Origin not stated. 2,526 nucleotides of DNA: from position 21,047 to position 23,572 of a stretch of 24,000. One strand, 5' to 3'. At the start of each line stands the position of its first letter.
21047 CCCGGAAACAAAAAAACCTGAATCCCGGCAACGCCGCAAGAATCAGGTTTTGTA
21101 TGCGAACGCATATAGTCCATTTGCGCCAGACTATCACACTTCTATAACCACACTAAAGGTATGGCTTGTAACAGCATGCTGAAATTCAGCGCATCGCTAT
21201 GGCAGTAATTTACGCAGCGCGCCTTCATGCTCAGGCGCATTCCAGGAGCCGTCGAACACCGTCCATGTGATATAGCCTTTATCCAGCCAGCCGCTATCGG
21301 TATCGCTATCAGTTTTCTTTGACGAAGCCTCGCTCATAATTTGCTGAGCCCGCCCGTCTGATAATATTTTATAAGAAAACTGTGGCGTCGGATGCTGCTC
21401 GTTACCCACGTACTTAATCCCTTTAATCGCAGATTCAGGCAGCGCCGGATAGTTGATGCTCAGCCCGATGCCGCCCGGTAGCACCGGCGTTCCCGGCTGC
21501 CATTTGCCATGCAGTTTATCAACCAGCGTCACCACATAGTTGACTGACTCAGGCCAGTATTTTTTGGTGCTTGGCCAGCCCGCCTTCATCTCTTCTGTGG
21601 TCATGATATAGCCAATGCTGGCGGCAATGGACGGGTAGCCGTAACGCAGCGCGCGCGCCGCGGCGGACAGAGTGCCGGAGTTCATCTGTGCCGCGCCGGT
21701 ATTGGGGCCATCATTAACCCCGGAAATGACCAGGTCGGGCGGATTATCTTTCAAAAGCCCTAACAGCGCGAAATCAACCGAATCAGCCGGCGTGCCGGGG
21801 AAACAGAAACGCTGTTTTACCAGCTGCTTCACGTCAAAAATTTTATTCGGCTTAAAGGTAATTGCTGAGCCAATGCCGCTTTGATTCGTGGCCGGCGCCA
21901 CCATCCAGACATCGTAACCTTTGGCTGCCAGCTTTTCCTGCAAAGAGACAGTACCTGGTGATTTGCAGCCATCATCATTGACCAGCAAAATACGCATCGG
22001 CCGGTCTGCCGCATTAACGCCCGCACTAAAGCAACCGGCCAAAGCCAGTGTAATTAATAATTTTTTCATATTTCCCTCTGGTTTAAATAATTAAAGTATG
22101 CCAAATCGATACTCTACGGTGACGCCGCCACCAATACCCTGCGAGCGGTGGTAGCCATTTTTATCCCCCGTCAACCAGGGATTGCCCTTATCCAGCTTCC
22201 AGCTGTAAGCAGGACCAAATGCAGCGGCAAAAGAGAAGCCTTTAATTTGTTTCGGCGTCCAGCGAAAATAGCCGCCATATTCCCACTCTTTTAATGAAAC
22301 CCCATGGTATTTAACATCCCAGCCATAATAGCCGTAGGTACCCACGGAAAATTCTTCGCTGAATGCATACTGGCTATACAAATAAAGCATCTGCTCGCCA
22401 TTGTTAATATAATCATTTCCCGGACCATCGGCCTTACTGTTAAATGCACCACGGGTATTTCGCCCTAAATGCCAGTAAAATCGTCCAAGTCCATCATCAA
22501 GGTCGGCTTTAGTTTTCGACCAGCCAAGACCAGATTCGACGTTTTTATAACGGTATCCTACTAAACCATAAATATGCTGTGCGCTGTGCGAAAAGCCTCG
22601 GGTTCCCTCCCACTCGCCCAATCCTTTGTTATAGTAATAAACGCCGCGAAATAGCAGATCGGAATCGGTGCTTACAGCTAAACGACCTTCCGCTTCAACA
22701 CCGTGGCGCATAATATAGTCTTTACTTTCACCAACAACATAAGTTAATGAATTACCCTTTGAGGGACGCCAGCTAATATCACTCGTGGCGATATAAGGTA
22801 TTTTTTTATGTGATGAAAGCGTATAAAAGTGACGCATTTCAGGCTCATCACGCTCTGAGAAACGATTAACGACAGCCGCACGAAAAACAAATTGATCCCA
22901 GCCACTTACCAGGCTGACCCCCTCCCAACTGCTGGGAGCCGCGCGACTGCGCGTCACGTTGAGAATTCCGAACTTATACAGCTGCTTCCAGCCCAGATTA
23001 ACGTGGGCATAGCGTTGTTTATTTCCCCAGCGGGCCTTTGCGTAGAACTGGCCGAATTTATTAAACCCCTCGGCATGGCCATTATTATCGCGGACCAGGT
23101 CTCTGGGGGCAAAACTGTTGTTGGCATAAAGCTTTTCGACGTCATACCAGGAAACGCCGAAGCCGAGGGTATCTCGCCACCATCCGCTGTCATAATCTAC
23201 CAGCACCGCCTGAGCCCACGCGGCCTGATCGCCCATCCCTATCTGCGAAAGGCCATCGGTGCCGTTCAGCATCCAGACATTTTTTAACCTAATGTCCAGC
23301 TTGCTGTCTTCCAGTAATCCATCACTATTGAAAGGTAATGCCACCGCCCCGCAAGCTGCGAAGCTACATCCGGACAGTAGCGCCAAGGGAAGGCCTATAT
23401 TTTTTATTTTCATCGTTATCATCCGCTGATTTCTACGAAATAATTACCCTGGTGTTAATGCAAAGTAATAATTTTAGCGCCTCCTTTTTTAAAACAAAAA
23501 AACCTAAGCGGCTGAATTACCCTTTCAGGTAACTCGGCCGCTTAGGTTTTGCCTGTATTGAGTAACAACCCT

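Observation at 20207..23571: Two RAT-terminator leaders link an OprD-like porin and a secreted SurE-family phosphatase to a BglG antiterminator with no EII or glycosidase nearby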

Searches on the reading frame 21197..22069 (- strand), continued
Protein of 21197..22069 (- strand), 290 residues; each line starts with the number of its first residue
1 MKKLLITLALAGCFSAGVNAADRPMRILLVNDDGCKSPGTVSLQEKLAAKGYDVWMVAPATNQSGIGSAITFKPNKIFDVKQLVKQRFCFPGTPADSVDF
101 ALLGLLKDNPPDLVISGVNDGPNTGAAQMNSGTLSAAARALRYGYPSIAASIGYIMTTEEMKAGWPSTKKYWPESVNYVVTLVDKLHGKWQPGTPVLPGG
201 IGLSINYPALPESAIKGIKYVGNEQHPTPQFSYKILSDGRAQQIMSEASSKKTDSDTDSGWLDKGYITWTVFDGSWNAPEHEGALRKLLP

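Call 68: search_protein_families(library=pfam, proteins=[L033:3630-5051:+, L033:5048-6319:+, L033:8906-10822:-, L033:9053-10891:+, L033:11098-12270:+, L001:3116-5254:+, L001:5794-6279:-, L001:8909-9970:-, L001:10031-10708:-])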
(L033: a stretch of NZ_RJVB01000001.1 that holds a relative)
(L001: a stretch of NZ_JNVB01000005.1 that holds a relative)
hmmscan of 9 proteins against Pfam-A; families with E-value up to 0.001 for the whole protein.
L033:3630-5051:+ (473 aa): 2 families
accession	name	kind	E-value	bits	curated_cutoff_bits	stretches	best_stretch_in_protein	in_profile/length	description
PF01546.33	Peptidase_M20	-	1.1e-19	71.6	24.6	1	90-449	2-204/206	Peptidase family M20/M25/M40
PF07687.19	M20_dimer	-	4.7e-07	30.2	21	1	202-352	2-103/107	Peptidase dimerisation domain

L033:5048-6319:+ (423 aa): 2 families
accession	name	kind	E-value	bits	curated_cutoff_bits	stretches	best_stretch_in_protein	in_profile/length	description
PF00083.30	Sugar_tr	-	8.1e-28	97.9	22.3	2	20-209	3-188/452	Sugar (and other) transporter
PF07690.21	MFS_1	-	1.4e-27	97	33.4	2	23-285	2-250/347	Major Facilitator Superfamily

L033:8906-10822:- (638 aa): 8 families
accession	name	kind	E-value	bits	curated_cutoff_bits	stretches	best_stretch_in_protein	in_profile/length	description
PF00158.32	Sigma54_activat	-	4.9e-69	231.7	20.2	1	17-172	12-167/168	Sigma-54 interaction domain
PF25601.1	AAA_lid_14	-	1.4e-23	82.9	27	1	178-249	1-72/87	AAA+ ATPase lid domain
PF14532.12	Sigma54_activ_2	-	1.4e-20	74.4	25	1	12-177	6-138/138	Sigma-54 interaction domain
PF09084.16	NMT1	-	3.3e-10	40.7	20.5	1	370-556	16-206/216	NMT1/THI5 like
PF07728.20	AAA_5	-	2.4e-09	37.8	22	1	30-147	2-122/139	AAA domain (dynein-related subfamily)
PF12974.12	Phosphonate-bd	-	4.8e-05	23.3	27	1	388-475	42-134/242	ABC transporter, phosphonate, periplasmic substrate-binding protein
PF02954.25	HTH_8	-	8.4e-05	22.7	22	1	289-314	11-36/42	Bacterial regulatory protein, Fis family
PF00004.35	AAA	-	0.00071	20.5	21.2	0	30-163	1-127/131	ATPase family associated with various cellular activities (AAA)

L033:9053-10891:+ (612 aa): 0 families

L033:11098-12270:+ (390 aa): 1 family
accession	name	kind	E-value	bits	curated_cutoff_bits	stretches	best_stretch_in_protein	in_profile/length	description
PF00296.26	Bac_luciferase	-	7.4e-80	269.1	27.9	1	10-331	2-313/314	Luciferase-like monooxygenase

L001:3116-5254:+ (712 aa): 3 families
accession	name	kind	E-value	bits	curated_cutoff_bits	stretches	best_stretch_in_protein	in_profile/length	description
PF13597.11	NRDD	-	9.9e-186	619.1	26.2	1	116-705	1-562/562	Anaerobic ribonucleoside-triphosphate reductase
PF01228.26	Gly_radical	-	5.7e-30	104.4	22.2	1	582-686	2-105/106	Glycine radical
PF03477.21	ATP-cone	-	4.3e-21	75.7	25.8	1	4-89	2-87/88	ATP cone domain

L001:5794-6279:- (161 aa): 0 families

L001:8909-9970:- (353 aa): 1 family
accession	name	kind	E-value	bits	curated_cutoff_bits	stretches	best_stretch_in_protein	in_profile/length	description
PF03773.19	ArsP_1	-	1.9e-24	86.8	32.3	1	83-349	14-291/294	Predicted permease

L001:10031-10708:- (225 aa): 6 families
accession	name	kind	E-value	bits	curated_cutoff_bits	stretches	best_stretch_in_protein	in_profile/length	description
PF01370.27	Epimerase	-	2.2e-10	40.8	20.9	1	18-126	1-116/240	NAD dependent epimerase/dehydratase family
PF13460.12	NAD_binding_10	-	2.5e-09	37.7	27.2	1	22-202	1-179/184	NAD(P)H-binding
PF08732.16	HIM1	-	2.6e-07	30.8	28.7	1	77-171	48-147/169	HIM1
PF07993.18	NAD_binding_4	-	3e-06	27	20.1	1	20-53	1-35/258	Male sterility protein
PF01118.30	Semialdhyde_dh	-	8.7e-05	23.4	26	1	17-93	1-83/121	Semialdehyde dehydrogenase, NAD binding domain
PF04321.23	RmlD_sub_bind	-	0.00083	19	27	0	17-59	2-44/287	RmlD substrate binding domain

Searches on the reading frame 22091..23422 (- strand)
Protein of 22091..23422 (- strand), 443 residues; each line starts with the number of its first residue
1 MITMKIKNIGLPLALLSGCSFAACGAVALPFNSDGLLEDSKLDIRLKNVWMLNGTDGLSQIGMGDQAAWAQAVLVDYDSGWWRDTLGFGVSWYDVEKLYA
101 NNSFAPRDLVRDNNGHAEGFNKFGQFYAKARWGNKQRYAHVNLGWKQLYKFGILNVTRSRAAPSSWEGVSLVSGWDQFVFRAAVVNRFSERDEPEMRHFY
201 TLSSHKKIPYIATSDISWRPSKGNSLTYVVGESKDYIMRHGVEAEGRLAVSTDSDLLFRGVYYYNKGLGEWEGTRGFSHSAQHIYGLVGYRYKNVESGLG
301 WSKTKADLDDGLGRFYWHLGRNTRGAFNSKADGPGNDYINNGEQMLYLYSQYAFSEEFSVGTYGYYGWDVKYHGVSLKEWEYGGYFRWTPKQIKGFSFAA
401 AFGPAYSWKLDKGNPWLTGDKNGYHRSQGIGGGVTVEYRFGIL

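Call 4: search_protein_families(library=pfam, proteins=[window:22091-23422:-])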
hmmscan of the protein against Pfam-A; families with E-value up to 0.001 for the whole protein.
window:22091-23422:- (443 aa): 1 family
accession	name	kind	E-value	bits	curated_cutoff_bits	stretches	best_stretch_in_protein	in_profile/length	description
PF03573.19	OprD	-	1.6e-14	54.2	25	1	35-382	2-345/394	outer membrane porin, OprD family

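Call 34: search_protein_families(library=ncbifam, proteins=[window:22091-23422:-])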
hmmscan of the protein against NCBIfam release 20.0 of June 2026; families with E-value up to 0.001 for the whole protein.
window:22091-23422:- (443 aa): 1 family
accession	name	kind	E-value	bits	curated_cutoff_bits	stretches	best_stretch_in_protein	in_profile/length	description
NF008479.0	PRK11379.1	equivalog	1.6e-05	24.1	510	1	19-107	18-96/421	glucuronide uptake porin UidC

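Call 41: search_solved_structures(query=window:22091-23422:-, max_evalue=1)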
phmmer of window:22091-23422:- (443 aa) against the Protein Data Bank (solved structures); distinct sequences matched with E-value up to 1: 7.
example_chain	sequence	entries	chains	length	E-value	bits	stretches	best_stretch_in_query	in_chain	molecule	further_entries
3sy7_A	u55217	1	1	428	2.2e-07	33.4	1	33-174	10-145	Porin D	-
4foz_A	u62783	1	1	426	6.7e-07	31.8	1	33-170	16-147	Porin D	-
2odj_A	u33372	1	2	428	7.4e-07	31.7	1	33-170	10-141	Porin D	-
2y0l_A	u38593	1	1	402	0.00051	22.3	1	28-124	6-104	CIS-ACONITATE PORIN OPDH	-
4fsp_A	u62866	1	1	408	0.00092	21.4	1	33-307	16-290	Probable porin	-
3t24_A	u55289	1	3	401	0.0033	19.6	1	36-193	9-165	porin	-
3t20_A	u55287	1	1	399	0.0076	18.4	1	35-124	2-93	Cis-aconitate porin OpdH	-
